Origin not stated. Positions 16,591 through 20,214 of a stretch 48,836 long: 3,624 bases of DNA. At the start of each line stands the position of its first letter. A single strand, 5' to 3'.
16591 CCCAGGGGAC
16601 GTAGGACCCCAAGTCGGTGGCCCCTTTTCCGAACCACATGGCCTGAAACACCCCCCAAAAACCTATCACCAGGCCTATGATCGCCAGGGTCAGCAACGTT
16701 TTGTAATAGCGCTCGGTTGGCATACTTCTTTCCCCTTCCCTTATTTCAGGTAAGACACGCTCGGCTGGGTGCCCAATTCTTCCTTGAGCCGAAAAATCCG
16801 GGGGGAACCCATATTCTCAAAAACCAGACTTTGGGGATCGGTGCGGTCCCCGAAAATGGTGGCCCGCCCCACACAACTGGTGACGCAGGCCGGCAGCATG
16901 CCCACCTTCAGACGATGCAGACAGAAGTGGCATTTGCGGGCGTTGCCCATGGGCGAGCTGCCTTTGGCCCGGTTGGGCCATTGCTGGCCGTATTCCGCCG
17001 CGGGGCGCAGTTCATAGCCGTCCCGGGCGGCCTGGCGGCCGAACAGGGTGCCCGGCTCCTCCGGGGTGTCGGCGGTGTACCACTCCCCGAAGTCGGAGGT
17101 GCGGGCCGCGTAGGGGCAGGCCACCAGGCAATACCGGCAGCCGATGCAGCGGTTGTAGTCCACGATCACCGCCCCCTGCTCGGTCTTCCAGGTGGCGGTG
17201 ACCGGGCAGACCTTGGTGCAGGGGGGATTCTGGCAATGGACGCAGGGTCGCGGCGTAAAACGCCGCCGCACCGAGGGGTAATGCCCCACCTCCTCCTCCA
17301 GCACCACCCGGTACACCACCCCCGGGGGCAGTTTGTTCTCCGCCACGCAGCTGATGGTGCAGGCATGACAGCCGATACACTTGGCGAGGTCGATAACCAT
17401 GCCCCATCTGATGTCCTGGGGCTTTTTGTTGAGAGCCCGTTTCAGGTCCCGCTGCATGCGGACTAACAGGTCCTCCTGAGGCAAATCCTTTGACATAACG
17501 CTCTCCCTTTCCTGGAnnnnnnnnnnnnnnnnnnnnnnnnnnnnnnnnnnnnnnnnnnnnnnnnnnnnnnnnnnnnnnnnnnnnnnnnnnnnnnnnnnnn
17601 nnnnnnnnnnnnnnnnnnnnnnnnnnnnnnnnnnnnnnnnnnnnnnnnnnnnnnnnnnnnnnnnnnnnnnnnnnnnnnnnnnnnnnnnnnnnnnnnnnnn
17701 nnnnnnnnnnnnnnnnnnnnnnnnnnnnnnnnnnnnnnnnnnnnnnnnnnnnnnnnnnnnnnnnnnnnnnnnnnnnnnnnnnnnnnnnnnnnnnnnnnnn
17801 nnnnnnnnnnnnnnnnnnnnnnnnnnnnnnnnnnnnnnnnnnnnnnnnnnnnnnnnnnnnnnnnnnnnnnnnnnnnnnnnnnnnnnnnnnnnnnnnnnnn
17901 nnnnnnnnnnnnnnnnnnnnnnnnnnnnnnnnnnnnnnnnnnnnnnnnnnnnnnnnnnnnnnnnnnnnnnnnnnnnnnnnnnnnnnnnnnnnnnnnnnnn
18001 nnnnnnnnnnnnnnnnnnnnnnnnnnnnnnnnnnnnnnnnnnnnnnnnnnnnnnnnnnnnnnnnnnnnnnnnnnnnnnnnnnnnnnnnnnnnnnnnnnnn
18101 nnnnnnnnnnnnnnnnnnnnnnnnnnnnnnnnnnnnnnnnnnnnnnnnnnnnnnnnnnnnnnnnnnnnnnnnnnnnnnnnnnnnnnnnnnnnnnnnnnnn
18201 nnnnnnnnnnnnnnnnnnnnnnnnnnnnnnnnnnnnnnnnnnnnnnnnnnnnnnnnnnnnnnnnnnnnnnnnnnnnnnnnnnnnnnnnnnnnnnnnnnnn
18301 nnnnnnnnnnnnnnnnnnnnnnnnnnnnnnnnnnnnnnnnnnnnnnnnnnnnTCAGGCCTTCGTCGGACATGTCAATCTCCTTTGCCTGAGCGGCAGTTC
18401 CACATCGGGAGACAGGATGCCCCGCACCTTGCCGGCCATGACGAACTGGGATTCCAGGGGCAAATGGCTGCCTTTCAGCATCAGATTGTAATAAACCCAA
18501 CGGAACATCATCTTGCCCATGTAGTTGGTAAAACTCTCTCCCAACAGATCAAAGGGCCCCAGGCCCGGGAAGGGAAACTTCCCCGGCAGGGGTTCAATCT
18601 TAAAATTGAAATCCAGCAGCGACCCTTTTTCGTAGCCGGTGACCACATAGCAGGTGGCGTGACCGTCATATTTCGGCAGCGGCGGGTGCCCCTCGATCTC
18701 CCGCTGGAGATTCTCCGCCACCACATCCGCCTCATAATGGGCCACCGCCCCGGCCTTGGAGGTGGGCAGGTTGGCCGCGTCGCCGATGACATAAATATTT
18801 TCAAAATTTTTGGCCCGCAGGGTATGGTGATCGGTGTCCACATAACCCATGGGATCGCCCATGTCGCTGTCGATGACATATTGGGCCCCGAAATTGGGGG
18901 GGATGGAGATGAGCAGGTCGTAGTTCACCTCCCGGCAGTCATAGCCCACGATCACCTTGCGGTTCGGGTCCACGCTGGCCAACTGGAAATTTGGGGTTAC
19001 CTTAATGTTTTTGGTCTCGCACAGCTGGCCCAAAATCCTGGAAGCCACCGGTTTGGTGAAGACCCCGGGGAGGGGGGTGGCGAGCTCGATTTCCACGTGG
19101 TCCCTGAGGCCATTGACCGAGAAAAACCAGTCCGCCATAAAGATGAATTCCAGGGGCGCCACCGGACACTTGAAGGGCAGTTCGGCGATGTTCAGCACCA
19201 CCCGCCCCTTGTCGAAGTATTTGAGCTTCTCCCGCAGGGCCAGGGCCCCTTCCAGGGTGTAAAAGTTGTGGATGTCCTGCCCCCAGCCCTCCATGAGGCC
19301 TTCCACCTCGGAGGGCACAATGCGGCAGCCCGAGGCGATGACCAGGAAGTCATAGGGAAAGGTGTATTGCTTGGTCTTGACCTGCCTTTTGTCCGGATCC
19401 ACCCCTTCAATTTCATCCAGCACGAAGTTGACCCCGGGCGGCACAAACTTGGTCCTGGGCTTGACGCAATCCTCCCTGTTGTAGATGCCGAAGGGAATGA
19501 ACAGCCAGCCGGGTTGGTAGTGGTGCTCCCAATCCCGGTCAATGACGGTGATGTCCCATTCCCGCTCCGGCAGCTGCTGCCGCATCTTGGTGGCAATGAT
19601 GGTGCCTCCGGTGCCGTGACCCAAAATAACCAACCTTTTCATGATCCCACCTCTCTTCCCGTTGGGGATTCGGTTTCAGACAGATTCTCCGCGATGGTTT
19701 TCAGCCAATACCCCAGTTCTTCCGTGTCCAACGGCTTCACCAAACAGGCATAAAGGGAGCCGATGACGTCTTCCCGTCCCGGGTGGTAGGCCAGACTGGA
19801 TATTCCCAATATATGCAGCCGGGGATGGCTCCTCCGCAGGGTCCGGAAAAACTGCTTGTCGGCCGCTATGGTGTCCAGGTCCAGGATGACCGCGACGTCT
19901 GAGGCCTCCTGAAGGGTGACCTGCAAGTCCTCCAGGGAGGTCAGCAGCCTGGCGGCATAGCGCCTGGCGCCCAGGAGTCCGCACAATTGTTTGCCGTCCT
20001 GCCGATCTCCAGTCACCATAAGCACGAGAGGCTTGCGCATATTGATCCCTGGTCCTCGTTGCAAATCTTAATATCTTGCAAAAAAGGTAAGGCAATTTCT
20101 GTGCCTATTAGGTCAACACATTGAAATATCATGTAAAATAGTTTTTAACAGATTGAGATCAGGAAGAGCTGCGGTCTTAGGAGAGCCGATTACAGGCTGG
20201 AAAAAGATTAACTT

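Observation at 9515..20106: Nine-gene sigma54-driven operon fusing a TtrBCA-type molybdoenzyme to an SQR-like flavoprotein, DUF1641, an orphan receiver and a private Moco-maturation set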

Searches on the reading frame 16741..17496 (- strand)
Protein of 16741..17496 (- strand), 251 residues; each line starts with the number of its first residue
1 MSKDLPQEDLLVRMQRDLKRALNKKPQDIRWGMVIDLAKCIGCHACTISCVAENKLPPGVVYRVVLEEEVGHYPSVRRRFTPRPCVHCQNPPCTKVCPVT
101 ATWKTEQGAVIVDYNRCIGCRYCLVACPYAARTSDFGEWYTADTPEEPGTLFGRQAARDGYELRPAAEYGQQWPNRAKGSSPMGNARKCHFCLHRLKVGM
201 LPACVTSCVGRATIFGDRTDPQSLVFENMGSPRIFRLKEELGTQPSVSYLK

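Call 3: search_protein_families(library=pfam, proteins=[window:16741-17496:-], max_evalue=0.01)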
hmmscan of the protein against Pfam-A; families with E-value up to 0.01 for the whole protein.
window:16741-17496:- (251 aa): 12 families
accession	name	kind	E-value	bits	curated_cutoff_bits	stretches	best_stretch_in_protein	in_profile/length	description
PF13247.11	Fer4_11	-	8e-20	71.4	26.2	2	79-133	4-60/100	4Fe-4S dicluster domain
PF12838.12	Fer4_7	-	7.2e-11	42.8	27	2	39-101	1-52/52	4Fe-4S dicluster domain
PF12797.12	Fer4_2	-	6.9e-10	38.7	24.5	2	109-129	2-22/22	4Fe-4S binding domain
PF13237.11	Fer4_10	-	7e-10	39.1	25.5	3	80-128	4-53/53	4Fe-4S dicluster domain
PF12837.12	Fer4_6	-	3.6e-08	33.4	25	1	111-131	3-23/24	4Fe-4S binding domain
PF13187.11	Fer4_9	-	4.1e-07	30.4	27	2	85-130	2-50/52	4Fe-4S dicluster domain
PF00037.32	Fer4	-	6.7e-07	29.3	21.1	1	110-132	1-23/24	4Fe-4S binding domain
PF13183.11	Fer4_8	-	4.5e-05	24.3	27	0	37-99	2-66/68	4Fe-4S dicluster domain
PF25160.1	LdpA_Fe-S-bd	-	0.00026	21.1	27.6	1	88-130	5-41/49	LdpA Fe-S cluster-binding domain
PF13534.11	Fer4_17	-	0.00033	21.6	22.2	0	116-135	1-20/61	4Fe-4S dicluster domain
PF14697.11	Fer4_21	-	0.0017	18.9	35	0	84-129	7-53/59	4Fe-4S dicluster domain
PF13459.11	Fer4_15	-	0.0022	19.1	22.4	0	110-129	1-20/66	4Fe-4S single cluster domain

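Call 9: search_protein_families(library=ncbifam, proteins=[window:16741-17496:-], max_evalue=0.01)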
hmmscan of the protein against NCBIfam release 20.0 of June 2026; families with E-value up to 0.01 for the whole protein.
window:16741-17496:- (251 aa): 55 families (the best 25 are shown)
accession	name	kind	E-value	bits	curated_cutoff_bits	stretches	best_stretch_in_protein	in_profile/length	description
NF045797.1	DsrO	equivalog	8.9e-52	175.8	200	2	18-136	31-154/235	sulfate reduction electron transfer complex DsrMKJOP subunit DsrO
NF011569.0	PRK14993.1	equivalog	2.6e-51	174.4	416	2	25-134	38-149/244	tetrathionate reductase subunit TtrB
TIGR03149.1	cyt_nit_nrfC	equivalog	7.9e-46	156.2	377.6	2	21-132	29-142/225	cytochrome c nitrite reductase Fe-S protein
NF041715.1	arsenate_red_ArrB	equivalog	5.7e-44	150.4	450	1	30-250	2-225/233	arsenate respiratory reductase iron-sulfur subunit ArrB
NF041782.1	mnquin_red_QrcC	equivalog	6.9e-37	127.4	400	2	31-146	1-127/239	menaquinone reductase iron-sulfur cluster-binding subunit QrcC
TIGR02951.1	DMSO_dmsB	equivalog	5.4e-32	111.1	214.1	2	31-133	2-113/161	DMSO/selenate family reductase complex B subunit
TIGR03478.1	DMSO_red_II_bet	subfamily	8e-27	94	480.7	3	68-131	114-178/321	DMSO reductase family type II enzyme, iron-sulfur subunit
NF038355.1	FDH3_beta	equivalog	2.7e-25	89.4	240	1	33-132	5-101/180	formate dehydrogenase FDH3 subunit beta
NF045715.1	sulf_resp_HmcB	equivalog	3e-25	89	420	2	32-139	38-161/307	sulfate respiration complex iron-sulfur protein HmcB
NF008134.0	PRK10882.1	equivalog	4e-25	88.6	263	3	80-131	108-160/329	hydrogenase 2 operon protein HybA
NF042979.1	EthbenzDh_ebdB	equivalog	1.8e-20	73.1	740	3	68-131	136-200/354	ethylbenzene dehydrogenase subunit beta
TIGR01582.1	FDH-beta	equivalog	6.7e-20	71.3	334.7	3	84-130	92-139/283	formate dehydrogenase subunit beta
TIGR01660.1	narH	equivalog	1.4e-17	63.3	524.05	2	71-130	169-229/492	nitrate reductase subunit beta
NF007382.0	PRK09898.1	equivalog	2.8e-15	56.4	213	1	33-134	61-173/208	ferredoxin-like protein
NF007658.0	PRK10330.1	equivalog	9.8e-15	54.5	260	1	33-131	5-103/181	electron transport protein HydN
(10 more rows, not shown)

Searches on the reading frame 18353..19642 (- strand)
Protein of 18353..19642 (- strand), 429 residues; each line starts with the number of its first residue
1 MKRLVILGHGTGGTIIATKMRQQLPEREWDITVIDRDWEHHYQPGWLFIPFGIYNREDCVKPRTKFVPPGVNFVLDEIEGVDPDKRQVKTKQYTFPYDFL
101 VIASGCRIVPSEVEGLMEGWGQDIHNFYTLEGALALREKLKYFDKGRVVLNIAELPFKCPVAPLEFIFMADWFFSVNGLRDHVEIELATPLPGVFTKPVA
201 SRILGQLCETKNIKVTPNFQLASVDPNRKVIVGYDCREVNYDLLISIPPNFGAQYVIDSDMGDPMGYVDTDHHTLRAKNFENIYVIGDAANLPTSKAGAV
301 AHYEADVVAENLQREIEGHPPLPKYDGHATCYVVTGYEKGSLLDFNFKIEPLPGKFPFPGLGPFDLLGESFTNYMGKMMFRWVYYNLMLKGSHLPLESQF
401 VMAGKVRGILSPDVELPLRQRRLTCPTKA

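Call 3: search_protein_families(library=pfam, proteins=[window:18353-19642:-], max_evalue=0.01)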
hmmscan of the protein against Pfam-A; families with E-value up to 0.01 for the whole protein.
window:18353-19642:- (429 aa): 1 family
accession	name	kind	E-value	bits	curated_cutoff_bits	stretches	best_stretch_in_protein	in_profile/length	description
PF07992.20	Pyr_redox_2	-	1.4e-11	44.8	26.1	1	3-140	2-140/291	Pyridine nucleotide-disulphide oxidoreductase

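Call 9: search_protein_families(library=ncbifam, proteins=[window:18353-19642:-], max_evalue=0.01)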
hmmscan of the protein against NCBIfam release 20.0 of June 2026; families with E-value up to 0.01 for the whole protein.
window:18353-19642:- (429 aa): 6 families
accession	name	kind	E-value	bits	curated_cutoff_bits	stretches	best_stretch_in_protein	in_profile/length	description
NF049943.1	SQR_III_seleno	exception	3.9e-199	661.6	525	1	2-405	1-405/406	type III sulfide quinone reductase, selenoprotein subtype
TIGR03169.1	Nterm_to_SelD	hypoth_equivalog_domain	2e-13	50.4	310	1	197-320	191-315/365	pyridine nucleotide-disulfide oxidoreductase family protein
TIGR03385.1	CoA_CoA_reduc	equivalog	6.7e-05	21.8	578.8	0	208-292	201-285/439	CoA-disulfide reductase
TIGR04369.1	fusion_not_SelD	hypoth_equivalog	0.00029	19.1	700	0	264-321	226-285/701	oxidoreductase/SelD-related fusion protein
NF003437.0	PRK04965.1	equivalog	0.00077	18.6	392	0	3-115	4-118/378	NADH:flavorubredoxin reductase NorW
NF007123.0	PRK09564.1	equivalog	0.0081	14.9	458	0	2-150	1-154/444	CoA-disulfide reductase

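Call 16: search_solved_structures(query=window:18353-19642:-, max_evalue=0.001)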
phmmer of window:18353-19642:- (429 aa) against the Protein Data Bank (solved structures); distinct sequences matched with E-value up to 0.001: 26.
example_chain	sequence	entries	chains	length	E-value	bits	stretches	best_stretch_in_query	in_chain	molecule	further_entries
8dhk_A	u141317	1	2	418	3.5e-48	167.8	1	4-391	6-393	Sulfide:quinone oxidoreductase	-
6mp5_A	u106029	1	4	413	1.2e-47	166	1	4-391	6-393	Sulfide:quinone oxidoreductase, mitochondrial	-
6mo6_A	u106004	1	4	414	1.2e-47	166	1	4-391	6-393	Sulfide:quinone oxidoreductase, mitochondrial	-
6oi5_A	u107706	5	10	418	1.3e-47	166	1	4-391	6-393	Sulfide:quinone oxidoreductase, mitochondrial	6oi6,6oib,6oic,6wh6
1fcd_A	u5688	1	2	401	8.2e-17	64.4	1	2-335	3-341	FLAVOCYTOCHROME C SULFIDE DEHYDROGENASE (FLAVIN-BINDING SUBUNIT)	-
3vrd_B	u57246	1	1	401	9.1e-16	61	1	3-335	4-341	Flavocytochrome c flavin subunit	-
3h8i_A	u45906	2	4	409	3.2e-14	55.9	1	3-338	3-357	NADH oxidase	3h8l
3hyv_A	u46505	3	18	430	8e-14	54.5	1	2-320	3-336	Sulfide-quinone reductase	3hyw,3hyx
5na1_A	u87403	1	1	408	9.5e-14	54.3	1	2-126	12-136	NADH dehydrogenase-like protein SAOUHSC_00878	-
5na4_A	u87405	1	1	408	9.6e-14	54.3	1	2-126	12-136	NADH dehydrogenase-like protein SAOUHSC_00878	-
6ynv_e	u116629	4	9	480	2.7e-12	49.5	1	199-338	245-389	ATPTT1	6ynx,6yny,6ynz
5n1t_A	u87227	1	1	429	3.2e-11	45.9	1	2-344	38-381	flavin-binding subunit of sulfide dehydrogenase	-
3t2y_A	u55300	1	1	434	9.6e-10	41.1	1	2-296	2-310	Sulfide-quinone reductase, putative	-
3szw_A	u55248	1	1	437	1.7e-09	40.3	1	3-296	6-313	Sulfide-quinone reductase, putative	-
3szf_A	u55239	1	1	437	1.9e-09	40.1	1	3-296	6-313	Sulfide-quinone reductase, putative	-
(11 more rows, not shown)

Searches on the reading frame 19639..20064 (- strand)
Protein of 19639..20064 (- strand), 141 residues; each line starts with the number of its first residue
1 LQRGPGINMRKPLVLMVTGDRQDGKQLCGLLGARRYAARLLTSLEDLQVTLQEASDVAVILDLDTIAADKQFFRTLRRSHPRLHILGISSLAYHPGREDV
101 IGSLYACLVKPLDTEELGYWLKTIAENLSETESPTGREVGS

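Call 3: search_protein_families(library=pfam, proteins=[window:19639-20064:-], max_evalue=0.01)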
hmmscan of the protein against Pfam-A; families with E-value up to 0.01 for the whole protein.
window:19639-20064:- (141 aa): 0 families

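Call 9: search_protein_families(library=ncbifam, proteins=[window:19639-20040:-], max_evalue=0.01)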
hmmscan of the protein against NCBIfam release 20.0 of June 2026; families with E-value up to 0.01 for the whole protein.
window:19639-20040:- (133 aa): 0 families

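Call 15: search_protein_families(library=pfam, proteins=[window:19639-20040:-], max_evalue=10)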
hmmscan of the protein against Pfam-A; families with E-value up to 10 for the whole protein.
window:19639-20040:- (133 aa): 0 families

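Call 17: search_solved_structures(query=window:19639-20040:-, max_evalue=10)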
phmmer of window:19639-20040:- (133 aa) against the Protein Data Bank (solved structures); distinct sequences matched with E-value up to 10: 5.
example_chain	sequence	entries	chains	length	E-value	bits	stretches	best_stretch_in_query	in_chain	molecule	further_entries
6ppn_C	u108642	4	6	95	0.41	14.1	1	22-89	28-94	Probable U6 snRNA-associated Sm-like protein LSm3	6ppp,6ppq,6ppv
4emg_A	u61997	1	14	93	0.43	14.1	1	22-89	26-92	Probable U6 snRNA-associated Sm-like protein LSm3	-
9l8z_C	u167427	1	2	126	0.48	13.9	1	62-123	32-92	The heavy chain of antibody VAC-CF22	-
6g87_A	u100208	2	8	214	1.4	12.4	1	38-92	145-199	TetR/AcrR family transcriptional regulator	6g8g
9xsx_B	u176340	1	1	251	1.7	12.1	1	62-122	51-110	the heavy chain of antibody CF22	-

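Call 37: find_homologous_proteins(query=window:19639-20040:-, max_evalue=0.001)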
Query window:19639-20040:- (133 aa): 43 proteins with E <= 0.001 among 75 candidates.
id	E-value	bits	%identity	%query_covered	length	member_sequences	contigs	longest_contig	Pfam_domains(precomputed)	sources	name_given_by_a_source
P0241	2.0e-80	285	100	100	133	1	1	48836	-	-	-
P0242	1.9e-71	256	89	100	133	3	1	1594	-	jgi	jgi:DNA-binding NtrC family response regulator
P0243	1.7e-70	253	89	100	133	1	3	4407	-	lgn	-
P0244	1.6e-68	247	86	99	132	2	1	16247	-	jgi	jgi:DNA-binding NtrC family response regulator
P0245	2.8e-67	243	86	99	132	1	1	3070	-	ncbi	-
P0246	5.4e-67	242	86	100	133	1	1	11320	-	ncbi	-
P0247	7.1e-67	241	84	100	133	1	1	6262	-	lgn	-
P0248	1.5e-55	205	73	100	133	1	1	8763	-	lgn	-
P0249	6.6e-53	196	70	100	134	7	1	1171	-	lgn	-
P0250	8.0e-50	186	68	99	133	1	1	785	-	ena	-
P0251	2.7e-45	172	62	99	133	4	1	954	-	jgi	-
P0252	5.1e-44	167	66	90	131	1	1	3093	-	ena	-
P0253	4.0e-43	165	63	95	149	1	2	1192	-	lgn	-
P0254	4.1e-43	164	65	94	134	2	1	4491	-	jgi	-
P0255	7.5e-43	164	62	95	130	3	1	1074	-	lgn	-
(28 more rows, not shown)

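Call 50: predict_structure(alignment_id=A2)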
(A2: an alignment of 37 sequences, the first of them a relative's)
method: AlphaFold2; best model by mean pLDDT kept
length: 133 residues; sequences in the alignment: 37
mean_pLDDT: 89.5   pTM: 0.84
mean pLDDT of the five models: 89.5, 89.2, 87.6, 75.1, 70.9
residues with pLDDT >= 90: 103; 70-90: 19; 50-70: 2; < 50: 9
segments of 3 or more residues with pLDDT < 50: 125-133
pLDDT, mean of each block of 10 residues (from residue 1): 93 96 96 96 90 95 92 94 91 93 95 95 53 40
secondary structure, 60 per line:
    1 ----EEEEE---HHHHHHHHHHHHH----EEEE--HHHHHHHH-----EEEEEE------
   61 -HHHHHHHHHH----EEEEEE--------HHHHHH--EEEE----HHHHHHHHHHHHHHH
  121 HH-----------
elements in order: E5-9 H13-25 E30-33 H36-43 E49-54 H62-71 E76-81 H90-95 E98-101 H106-122

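Call 54: fold_search(model_id=the predicted structure, library=pdb)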
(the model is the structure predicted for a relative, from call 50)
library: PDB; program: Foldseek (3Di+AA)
matches with E <= 10: 1730; with E <= 0.001: 410
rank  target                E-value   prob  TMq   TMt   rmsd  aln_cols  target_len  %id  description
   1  3hv2_A                6.6e-07  1.00  0.76  0.74   2.7       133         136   20  Crystal structure of signal receiver domain OF HD domain-containing protein FROM Pseudomonas fluorescens Pf-5 (released 2009-06-23)
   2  9of3_D                1.4e-06  1.00  0.72  0.82   2.3       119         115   18  Structure of the Acinetobacter baumannii Response Regulator PmrA Receiver Domain D10N mutation (released 2025-11-26)
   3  9of4_C                2.2e-06  1.00  0.74  0.79   2.6       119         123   19  Structure of the Acinetobacter baumannii Response Regulator PmrA Receiver Domain M12I Mutation (released 2025-11-26)
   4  5jyu_MODEL_1_A        2.6e-06  1.00  0.67  0.75   3.7       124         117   16  NMR structure of pseudo receiver domain of CikA from Thermosynechococcus elongatus (released 2017-03-29)
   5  4zyl_B                3.0e-06  1.00  0.61  0.57   5.9       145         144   18  Crystal structure of response regulator RPA3017 in red light signaling of R. palustris (released 2015-10-14)
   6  8svz_B                3.2e-06  1.00  0.72  0.80   2.6       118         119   21  Structure of the Francisella response regulator KdpE receiver domain (released 2024-06-12)
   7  9of3_E                3.4e-06  1.00  0.70  0.81   2.6       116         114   17  Structure of the Acinetobacter baumannii Response Regulator PmrA Receiver Domain D10N mutation (released 2025-11-26)
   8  9dvt_R                4.1e-06  1.00  0.74  0.44   2.5       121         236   18  Cryo-EM structure of RpaA bound to PkaiBC DNA and the CTD of the alpha subunit of RNAP from the cyanobacterium Synecho (released 2025-10-15)
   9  3t6k_A                4.4e-06  1.00  0.75  0.81   2.4       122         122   20  Crystal structure of a putative response regulator (Caur_3799) from Chloroflexus aurantiacus J-10-fl at 1.86 A resolut (released 2011-09-07)
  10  6ifh                  4.4e-06  1.00  0.70  0.77   2.7       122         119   16  Unphosphorylated Spo0F from Paenisporosarcina sp. TG-14 (released 2019-01-16)
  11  4zyl_A                5.0e-06  1.00  0.60  0.57   5.8       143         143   18  Crystal structure of response regulator RPA3017 in red light signaling of R. palustris (released 2015-10-14)
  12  4dad                  5.7e-06  1.00  0.71  0.71   2.6       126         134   21  Crystal structure of a Putative pilus assembly-related protein (BPSS2195) from Burkholderia pseudomallei K96243 at 2.50  (released 2012-01-25)
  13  3hdv_A                6.1e-06  1.00  0.71  0.78   2.6       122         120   24  Crystal structure of response regulator receiver protein from Pseudomonas putida (released 2009-05-26)
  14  3grc_A                7.0e-06  1.00  0.70  0.74   3.6       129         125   19  Crystal structure of a sensor protein from Polaromonas sp. JS666 (released 2009-04-14)
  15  8svz_A                7.4e-06  1.00  0.72  0.79   2.6       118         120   21  Structure of the Francisella response regulator KdpE receiver domain (released 2024-06-12)
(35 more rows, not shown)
